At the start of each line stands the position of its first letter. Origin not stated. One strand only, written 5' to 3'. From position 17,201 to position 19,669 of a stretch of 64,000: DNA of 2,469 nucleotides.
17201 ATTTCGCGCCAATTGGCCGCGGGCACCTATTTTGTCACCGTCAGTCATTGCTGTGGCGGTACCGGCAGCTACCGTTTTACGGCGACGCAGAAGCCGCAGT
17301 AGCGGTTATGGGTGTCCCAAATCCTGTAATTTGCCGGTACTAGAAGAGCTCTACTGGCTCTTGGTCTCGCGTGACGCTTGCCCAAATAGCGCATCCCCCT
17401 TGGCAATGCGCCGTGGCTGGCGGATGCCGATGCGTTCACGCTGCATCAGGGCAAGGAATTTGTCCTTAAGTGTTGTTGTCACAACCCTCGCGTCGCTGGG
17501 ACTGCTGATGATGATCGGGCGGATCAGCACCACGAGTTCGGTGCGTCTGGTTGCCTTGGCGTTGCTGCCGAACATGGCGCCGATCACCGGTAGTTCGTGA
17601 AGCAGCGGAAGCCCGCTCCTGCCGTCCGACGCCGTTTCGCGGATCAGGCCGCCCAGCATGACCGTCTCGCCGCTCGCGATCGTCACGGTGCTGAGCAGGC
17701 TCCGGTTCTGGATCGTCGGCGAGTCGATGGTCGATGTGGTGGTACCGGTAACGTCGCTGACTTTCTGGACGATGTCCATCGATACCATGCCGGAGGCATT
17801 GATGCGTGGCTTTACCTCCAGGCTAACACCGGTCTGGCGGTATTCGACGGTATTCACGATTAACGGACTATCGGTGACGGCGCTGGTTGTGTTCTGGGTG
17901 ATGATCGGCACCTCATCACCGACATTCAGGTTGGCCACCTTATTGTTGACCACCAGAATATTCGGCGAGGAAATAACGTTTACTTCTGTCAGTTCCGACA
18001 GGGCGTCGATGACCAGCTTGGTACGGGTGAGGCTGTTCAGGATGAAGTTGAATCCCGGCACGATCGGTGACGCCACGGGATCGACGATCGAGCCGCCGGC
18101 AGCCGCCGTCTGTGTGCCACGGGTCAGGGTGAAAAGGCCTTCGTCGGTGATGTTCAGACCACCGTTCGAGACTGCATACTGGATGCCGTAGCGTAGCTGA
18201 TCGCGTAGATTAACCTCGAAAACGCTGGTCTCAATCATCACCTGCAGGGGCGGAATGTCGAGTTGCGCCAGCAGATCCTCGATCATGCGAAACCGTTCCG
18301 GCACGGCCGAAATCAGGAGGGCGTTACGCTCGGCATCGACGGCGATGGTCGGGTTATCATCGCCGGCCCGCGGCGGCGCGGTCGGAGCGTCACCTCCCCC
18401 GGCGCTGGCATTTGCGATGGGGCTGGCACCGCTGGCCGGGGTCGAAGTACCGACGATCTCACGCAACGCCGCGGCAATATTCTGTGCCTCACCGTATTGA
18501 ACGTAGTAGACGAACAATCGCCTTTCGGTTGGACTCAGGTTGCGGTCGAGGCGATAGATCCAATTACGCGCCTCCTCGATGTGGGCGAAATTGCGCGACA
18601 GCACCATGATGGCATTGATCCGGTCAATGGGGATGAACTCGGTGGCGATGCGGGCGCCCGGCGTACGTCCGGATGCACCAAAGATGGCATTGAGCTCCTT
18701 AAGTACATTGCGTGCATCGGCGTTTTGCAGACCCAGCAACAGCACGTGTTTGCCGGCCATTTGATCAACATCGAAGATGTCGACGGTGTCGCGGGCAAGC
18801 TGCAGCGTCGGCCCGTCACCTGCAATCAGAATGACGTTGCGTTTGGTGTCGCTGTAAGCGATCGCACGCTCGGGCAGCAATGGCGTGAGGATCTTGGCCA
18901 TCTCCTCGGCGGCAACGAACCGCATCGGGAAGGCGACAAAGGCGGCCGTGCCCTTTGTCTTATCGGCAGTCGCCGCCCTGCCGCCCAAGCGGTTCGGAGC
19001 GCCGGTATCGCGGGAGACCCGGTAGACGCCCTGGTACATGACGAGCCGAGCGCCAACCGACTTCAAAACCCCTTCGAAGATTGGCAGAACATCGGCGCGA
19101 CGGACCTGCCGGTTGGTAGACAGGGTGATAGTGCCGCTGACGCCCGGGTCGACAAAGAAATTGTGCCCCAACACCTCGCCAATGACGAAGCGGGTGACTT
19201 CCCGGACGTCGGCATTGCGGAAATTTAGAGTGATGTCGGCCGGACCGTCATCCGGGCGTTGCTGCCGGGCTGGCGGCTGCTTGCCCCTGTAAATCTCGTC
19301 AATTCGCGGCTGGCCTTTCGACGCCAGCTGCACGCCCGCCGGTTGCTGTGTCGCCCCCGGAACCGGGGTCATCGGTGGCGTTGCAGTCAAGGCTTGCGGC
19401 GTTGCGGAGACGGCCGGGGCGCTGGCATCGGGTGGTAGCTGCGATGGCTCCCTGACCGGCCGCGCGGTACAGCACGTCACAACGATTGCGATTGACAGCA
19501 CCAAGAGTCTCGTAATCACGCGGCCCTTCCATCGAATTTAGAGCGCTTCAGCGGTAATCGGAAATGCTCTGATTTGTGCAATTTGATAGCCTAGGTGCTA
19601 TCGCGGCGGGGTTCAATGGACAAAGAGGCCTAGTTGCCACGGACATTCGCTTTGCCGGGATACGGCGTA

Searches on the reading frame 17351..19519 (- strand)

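Call 12: search_protein_families(library=pfam, max_evalue=0.00001, proteins=[window:17351-19519:-])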
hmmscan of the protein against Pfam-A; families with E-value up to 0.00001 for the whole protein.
window:17351-19519:- (722 aa): 3 families
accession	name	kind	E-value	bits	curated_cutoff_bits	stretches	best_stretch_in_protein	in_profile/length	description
PF00263.26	Secretin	-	5.9e-44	150.1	27.5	1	506-671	1-168/169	Bacterial type II and III secretion system protein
PF03958.22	Secretin_N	-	6.8e-27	93.9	28.2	2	336-426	2-69/69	Bacterial type II/III secretion system short domain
PF21305.2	type_II_gspD_N0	-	1.2e-14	54.3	27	1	98-168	1-71/71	GspD-like, N0 domain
